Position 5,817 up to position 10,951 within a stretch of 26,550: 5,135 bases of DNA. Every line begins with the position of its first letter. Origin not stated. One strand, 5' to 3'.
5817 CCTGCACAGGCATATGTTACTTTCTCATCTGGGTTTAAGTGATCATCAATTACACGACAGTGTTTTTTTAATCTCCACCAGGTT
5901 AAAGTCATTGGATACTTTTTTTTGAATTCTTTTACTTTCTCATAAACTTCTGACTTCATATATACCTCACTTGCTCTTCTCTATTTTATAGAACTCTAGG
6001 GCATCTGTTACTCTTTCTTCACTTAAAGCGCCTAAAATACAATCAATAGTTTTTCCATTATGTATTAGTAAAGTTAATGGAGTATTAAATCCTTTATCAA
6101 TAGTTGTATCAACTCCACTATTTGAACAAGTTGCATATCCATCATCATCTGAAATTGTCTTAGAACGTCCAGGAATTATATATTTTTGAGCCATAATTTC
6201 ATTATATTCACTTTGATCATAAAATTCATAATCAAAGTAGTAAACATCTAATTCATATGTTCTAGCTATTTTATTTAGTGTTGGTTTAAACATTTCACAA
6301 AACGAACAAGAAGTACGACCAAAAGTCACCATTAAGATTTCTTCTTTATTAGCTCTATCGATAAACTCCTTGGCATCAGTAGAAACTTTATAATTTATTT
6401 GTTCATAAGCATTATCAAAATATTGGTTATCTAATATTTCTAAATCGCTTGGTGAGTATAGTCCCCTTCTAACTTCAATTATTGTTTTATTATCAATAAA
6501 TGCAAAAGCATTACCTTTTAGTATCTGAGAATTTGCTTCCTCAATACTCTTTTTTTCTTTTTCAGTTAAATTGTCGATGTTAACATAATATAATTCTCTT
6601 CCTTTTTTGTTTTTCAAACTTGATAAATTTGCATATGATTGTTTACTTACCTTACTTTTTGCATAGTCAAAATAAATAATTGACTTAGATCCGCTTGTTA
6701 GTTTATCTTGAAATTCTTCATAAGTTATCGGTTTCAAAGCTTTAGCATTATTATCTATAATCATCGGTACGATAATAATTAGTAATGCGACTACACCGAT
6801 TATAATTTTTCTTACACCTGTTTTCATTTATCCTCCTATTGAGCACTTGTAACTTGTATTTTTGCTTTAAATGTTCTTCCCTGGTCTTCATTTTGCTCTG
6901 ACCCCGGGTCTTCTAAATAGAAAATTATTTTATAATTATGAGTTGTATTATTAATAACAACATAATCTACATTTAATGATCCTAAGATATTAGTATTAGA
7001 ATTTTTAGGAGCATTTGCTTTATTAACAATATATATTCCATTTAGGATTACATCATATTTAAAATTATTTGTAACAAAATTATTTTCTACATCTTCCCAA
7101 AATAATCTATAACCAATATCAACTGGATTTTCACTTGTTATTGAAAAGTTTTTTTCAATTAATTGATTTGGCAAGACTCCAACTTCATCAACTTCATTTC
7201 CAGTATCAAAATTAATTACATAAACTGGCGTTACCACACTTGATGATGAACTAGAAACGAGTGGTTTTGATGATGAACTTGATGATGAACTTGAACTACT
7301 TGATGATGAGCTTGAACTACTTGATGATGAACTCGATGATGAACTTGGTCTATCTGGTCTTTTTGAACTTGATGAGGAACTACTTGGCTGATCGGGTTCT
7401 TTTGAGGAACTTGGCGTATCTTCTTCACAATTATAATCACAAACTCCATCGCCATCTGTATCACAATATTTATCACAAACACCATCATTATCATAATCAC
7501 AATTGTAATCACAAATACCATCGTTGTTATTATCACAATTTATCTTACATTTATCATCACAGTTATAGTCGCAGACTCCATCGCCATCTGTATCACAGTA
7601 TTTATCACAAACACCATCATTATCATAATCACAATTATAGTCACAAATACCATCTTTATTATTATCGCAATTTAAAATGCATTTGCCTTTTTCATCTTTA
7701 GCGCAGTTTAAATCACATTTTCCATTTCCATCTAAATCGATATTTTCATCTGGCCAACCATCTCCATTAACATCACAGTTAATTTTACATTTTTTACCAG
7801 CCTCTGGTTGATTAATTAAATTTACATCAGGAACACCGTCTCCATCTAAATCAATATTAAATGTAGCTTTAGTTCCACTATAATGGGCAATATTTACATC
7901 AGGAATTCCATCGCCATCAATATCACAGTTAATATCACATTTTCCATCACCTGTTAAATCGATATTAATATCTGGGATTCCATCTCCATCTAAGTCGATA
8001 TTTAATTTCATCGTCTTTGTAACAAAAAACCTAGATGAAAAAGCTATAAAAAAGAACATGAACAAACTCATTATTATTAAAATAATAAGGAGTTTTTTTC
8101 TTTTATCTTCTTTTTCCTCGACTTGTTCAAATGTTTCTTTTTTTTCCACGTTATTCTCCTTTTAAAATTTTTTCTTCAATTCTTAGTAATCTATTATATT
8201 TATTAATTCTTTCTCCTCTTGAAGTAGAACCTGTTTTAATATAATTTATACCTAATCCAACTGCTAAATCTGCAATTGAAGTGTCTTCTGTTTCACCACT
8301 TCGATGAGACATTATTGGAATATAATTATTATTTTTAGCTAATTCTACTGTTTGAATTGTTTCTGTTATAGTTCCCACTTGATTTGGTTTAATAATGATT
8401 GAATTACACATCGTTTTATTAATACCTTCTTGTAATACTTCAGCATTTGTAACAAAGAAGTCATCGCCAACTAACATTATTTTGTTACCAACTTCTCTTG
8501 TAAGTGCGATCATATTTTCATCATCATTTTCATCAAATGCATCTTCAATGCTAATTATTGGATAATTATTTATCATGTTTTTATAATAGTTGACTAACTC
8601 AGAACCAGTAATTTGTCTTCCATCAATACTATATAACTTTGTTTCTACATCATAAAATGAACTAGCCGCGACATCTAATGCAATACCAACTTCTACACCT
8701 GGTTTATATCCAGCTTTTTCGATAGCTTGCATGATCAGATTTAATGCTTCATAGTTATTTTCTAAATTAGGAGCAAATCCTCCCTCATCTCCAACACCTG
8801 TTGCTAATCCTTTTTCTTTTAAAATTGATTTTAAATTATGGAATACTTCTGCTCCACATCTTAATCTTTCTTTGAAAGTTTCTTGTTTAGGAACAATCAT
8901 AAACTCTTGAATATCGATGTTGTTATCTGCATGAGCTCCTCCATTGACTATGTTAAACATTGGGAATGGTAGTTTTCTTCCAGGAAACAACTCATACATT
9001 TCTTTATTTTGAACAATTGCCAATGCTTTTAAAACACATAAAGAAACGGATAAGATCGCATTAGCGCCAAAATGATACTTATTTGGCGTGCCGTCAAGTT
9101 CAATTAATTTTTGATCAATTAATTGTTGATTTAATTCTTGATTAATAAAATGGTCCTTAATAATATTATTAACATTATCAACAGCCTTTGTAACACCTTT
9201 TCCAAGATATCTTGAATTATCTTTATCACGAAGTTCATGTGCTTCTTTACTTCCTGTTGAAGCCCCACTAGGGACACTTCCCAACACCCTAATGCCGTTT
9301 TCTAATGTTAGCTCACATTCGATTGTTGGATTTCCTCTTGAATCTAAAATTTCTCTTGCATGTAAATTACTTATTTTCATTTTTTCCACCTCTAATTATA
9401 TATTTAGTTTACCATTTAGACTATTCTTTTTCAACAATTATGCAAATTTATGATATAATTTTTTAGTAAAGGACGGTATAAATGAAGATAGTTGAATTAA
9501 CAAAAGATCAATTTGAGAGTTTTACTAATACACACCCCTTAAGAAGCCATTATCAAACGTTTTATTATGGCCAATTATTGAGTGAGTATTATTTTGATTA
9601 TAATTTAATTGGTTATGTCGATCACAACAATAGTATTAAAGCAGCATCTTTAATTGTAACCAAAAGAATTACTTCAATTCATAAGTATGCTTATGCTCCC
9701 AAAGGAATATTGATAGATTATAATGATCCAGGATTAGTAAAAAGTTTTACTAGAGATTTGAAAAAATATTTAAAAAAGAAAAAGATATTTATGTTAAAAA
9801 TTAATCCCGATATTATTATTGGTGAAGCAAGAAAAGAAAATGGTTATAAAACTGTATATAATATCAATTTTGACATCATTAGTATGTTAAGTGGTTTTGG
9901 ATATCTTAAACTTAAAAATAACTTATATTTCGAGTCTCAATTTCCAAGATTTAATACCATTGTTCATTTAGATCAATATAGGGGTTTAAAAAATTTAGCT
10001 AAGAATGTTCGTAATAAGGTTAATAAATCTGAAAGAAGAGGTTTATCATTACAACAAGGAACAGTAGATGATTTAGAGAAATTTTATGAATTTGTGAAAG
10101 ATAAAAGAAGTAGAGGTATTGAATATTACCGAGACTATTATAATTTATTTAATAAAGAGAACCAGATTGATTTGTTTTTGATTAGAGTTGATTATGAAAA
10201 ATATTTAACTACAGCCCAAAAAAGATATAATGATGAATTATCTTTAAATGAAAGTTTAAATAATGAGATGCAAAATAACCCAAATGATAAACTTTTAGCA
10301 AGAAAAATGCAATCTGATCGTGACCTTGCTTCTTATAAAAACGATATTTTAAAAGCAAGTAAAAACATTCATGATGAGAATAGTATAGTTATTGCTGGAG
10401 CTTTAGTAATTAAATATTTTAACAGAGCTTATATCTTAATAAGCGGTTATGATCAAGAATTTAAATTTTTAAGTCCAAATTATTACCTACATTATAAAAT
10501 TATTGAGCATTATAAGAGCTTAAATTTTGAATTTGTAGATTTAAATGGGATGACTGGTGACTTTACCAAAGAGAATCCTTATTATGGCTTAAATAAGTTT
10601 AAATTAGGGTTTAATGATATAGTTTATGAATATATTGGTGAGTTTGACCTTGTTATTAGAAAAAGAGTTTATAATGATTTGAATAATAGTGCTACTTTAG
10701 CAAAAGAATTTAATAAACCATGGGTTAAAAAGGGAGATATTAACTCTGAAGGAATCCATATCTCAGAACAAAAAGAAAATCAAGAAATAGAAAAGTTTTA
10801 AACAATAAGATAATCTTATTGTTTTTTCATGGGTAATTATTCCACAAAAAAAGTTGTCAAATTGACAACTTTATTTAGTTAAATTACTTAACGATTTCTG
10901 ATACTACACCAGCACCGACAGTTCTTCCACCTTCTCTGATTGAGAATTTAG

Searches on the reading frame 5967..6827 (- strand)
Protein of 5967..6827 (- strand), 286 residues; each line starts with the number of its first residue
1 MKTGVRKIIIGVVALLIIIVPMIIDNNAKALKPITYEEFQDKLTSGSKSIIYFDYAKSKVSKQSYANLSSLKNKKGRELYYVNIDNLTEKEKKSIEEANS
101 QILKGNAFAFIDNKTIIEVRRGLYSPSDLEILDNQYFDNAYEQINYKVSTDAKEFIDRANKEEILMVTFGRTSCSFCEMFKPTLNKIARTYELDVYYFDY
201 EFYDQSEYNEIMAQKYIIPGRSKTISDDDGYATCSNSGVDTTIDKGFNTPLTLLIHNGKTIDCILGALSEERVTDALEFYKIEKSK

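Call 13: search_protein_families(library=pfam, proteins=[window:5967-6827:-])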
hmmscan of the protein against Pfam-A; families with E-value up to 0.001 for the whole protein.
window:5967-6827:- (286 aa): 2 families
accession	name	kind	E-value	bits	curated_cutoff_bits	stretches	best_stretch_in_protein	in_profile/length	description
PF13728.12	TraF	-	1.3e-05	25.5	23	0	149-197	116-164/224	F plasmid transfer operon protein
PF00085.26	Thioredoxin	-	0.00024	21.5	23.5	0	150-198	5-54/103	Thioredoxin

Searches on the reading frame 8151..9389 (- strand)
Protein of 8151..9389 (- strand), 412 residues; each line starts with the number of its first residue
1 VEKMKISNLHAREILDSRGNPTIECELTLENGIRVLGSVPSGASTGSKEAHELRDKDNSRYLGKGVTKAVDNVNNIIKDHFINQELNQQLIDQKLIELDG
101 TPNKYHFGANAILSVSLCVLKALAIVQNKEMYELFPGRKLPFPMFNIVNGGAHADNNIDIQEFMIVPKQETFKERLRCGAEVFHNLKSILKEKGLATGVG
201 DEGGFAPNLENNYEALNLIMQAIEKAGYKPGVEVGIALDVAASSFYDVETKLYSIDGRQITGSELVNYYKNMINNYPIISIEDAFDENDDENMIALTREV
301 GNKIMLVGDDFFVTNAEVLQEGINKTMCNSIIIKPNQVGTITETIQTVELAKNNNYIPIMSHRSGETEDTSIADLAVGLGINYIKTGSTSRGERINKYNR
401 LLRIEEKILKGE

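Call 13: search_protein_families(library=pfam, proteins=[window:8151-9389:-])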
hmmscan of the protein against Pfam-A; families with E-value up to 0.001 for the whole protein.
window:8151-9389:- (412 aa): 2 families
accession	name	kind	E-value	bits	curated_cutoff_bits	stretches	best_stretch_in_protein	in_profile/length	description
PF00113.28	Enolase_C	-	2.2e-110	369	21.5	1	140-408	4-281/296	Enolase, C-terminal TIM barrel domain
PF03952.21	Enolase_N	-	4.9e-47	159.8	35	1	6-133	1-129/131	Enolase, N-terminal domain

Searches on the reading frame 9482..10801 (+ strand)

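Call 13: search_protein_families(library=pfam, proteins=[window:9482-10801:+])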
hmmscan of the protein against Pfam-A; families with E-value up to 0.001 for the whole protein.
window:9482-10801:+ (439 aa): 2 families
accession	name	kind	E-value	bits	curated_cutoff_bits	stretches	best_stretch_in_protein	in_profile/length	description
PF02388.22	FemAB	-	4.1e-60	204.2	24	1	6-398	1-399/406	FemAB family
PF13480.13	Acetyltransf_6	-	6e-11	43.1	22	1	303-356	83-136/143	Acetyltransferase (GNAT) domain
